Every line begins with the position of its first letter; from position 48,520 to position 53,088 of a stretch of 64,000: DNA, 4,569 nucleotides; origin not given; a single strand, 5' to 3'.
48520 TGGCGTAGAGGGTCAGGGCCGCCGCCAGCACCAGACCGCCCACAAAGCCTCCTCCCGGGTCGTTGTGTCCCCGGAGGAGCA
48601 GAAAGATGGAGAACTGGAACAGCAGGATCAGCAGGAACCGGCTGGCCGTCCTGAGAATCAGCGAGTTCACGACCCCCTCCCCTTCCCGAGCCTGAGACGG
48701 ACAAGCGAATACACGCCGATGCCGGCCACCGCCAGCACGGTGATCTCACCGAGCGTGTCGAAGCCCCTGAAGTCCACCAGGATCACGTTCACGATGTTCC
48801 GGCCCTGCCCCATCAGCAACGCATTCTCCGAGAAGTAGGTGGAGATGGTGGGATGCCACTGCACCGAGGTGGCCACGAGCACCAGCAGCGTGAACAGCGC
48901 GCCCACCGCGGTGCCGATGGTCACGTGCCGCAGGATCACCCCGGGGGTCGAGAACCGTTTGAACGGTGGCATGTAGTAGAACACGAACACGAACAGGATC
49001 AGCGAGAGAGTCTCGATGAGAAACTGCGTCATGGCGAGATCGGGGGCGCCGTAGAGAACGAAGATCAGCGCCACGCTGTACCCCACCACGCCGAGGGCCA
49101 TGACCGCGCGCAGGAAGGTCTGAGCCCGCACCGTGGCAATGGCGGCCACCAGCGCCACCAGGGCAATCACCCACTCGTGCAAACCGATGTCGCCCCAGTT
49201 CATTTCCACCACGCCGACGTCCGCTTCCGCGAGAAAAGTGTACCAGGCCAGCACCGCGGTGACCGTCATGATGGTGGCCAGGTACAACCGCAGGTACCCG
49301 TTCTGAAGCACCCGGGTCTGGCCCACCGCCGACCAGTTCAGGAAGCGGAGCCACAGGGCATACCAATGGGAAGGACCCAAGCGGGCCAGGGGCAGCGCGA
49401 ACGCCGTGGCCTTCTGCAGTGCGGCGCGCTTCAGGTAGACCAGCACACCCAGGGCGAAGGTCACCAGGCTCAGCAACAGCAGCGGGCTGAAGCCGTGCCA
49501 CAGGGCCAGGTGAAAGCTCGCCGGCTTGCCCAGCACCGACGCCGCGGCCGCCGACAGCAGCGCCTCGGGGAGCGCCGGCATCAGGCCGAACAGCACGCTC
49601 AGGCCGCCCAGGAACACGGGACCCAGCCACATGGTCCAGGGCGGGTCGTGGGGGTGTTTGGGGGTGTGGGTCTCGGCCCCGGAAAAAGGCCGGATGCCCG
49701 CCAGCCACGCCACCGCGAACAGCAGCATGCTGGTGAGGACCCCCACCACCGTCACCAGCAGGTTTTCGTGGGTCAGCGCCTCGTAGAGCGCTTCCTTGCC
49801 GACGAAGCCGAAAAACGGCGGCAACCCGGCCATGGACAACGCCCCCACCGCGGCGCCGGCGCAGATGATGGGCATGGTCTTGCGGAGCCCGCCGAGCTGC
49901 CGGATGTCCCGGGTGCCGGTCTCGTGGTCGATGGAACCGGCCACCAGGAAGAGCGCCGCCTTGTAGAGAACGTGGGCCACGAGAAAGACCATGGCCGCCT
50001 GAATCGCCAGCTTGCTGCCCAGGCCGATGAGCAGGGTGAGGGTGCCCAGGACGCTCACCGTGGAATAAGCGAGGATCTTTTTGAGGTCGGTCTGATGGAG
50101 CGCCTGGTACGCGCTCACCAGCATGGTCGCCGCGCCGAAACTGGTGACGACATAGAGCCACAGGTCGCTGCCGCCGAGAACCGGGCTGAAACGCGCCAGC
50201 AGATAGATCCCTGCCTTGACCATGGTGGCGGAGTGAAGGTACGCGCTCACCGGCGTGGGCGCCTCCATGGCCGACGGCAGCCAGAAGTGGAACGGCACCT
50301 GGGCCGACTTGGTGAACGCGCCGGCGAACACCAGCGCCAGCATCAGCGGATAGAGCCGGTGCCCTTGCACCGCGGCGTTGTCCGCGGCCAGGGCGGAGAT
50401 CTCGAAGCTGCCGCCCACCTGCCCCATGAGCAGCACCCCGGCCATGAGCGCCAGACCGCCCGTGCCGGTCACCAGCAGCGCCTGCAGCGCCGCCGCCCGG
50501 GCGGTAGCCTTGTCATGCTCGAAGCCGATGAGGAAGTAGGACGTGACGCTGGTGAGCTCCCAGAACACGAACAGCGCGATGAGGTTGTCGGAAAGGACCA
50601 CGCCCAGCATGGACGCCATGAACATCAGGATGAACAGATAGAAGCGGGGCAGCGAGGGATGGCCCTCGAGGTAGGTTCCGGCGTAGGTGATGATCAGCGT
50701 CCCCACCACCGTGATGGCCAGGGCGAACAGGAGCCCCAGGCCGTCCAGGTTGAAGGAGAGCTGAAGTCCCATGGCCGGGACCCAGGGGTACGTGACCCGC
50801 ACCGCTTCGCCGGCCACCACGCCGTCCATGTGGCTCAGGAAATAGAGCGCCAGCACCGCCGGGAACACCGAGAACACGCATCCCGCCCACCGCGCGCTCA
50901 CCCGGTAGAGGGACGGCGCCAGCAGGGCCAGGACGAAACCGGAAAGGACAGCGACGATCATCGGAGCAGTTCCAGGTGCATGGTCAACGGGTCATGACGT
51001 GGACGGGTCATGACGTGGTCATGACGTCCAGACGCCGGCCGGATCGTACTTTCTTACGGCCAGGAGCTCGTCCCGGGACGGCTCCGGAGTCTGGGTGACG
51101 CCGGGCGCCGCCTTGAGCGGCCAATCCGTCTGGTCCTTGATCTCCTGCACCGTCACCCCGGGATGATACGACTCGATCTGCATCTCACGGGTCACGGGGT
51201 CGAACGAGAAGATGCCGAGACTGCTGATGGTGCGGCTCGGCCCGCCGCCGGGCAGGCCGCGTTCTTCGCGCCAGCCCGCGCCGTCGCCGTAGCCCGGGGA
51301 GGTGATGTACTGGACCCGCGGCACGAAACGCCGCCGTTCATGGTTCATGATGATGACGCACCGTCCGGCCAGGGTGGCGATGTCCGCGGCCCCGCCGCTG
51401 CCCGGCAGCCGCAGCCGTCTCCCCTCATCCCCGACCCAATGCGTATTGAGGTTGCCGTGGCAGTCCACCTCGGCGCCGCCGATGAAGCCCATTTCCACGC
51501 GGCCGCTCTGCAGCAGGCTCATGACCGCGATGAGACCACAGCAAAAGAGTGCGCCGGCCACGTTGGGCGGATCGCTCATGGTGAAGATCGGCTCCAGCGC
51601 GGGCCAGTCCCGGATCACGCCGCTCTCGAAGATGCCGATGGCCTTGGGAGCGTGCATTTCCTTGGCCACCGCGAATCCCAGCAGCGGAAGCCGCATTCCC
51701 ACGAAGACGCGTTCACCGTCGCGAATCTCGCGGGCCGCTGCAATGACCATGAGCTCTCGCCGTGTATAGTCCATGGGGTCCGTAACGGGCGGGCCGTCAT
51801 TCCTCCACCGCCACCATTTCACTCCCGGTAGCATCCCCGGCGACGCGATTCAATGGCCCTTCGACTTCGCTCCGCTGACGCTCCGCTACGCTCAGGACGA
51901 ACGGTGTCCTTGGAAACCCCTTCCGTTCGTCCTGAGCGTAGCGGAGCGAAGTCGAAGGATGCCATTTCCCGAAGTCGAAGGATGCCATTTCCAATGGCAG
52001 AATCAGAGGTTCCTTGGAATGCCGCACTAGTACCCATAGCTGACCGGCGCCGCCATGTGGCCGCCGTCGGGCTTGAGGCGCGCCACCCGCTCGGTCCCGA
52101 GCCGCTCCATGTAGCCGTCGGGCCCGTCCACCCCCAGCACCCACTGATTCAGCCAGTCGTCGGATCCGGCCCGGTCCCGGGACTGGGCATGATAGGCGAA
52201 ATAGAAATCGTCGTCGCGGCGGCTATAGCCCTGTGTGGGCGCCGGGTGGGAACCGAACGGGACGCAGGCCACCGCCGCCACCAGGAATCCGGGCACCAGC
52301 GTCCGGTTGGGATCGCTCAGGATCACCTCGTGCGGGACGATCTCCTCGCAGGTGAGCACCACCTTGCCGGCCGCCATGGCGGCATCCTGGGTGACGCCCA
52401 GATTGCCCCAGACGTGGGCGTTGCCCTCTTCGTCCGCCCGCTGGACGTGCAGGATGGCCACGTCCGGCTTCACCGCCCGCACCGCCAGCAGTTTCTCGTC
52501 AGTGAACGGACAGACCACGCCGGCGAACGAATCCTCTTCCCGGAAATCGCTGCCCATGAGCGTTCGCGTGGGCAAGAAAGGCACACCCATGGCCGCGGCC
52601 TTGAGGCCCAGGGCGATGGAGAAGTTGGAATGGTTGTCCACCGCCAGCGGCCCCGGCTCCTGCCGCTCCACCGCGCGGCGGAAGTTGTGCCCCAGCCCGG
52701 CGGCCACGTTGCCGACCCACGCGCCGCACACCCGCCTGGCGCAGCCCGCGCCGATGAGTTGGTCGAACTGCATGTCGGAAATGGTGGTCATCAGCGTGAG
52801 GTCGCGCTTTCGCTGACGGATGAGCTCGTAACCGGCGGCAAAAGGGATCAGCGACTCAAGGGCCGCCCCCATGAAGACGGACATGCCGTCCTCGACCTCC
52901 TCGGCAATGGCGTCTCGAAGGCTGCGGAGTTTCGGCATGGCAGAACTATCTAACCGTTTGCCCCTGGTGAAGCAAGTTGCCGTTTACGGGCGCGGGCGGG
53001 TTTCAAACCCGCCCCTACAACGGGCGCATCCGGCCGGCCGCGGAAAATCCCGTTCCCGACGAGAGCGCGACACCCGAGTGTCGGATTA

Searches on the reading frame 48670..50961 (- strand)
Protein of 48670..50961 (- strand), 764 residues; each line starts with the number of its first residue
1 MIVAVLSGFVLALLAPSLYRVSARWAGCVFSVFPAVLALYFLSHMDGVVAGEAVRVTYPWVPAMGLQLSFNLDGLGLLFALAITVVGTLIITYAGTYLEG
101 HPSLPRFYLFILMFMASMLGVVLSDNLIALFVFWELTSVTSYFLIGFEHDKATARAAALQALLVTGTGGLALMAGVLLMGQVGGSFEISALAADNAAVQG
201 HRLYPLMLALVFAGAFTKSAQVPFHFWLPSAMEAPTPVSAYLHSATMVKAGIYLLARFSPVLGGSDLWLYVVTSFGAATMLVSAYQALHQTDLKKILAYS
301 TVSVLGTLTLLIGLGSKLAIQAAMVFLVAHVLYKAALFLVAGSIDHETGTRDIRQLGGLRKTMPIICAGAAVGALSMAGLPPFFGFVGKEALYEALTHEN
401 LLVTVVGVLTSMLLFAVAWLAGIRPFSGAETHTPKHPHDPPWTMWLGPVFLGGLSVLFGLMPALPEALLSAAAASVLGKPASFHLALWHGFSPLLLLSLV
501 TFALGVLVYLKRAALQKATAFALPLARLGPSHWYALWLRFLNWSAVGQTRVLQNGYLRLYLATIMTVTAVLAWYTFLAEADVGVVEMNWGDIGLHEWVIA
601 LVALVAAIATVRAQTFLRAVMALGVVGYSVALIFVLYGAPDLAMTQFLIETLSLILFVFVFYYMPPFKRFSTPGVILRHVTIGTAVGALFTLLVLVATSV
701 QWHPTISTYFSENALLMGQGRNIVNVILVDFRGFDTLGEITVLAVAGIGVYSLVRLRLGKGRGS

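Call 21: search_protein_families(library=pfam, proteins=[window:48670-50961:-], max_evalue=0.00001)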
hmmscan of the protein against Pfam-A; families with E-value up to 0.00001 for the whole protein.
window:48670-50961:- (764 aa): 4 families
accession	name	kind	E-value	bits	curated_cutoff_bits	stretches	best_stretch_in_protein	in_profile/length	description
PF00361.26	Proton_antipo_M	-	9.3e-68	229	21.5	1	124-412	1-292/294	NADH:quinone oxidoreductase/Mrp antiporter, TM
PF20501.3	MbhE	-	1.3e-21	76.9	27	1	678-755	5-82/98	MBH, subunit E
PF13244.11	MbhD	-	6.1e-19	68.4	27.2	1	602-665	2-66/67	MBH, subunit D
PF00662.26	Proton_antipo_N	-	9.6e-09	35.5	24.5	1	64-108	7-51/51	NADH-Ubiquinone oxidoreductase (complex I), chain 5 N-terminus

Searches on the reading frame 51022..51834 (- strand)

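Call 21: search_protein_families(library=pfam, proteins=[window:51022-51834:-], max_evalue=0.00001)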
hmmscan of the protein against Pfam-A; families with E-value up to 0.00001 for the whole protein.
window:51022-51834:- (271 aa): 1 family
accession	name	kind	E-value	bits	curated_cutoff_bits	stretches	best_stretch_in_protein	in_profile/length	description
PF01144.29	CoA_trans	-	2.8e-26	92.7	23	1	29-234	4-216/217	Coenzyme A transferase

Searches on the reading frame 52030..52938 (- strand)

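Call 21: search_protein_families(library=pfam, proteins=[window:52030-52938:-], max_evalue=0.00001)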
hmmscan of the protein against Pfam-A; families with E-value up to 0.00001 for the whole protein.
window:52030-52938:- (303 aa): 1 family
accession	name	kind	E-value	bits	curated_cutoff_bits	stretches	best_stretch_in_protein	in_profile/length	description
PF01144.29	CoA_trans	-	7.1e-24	84.8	23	1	6-224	3-215/217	Coenzyme A transferase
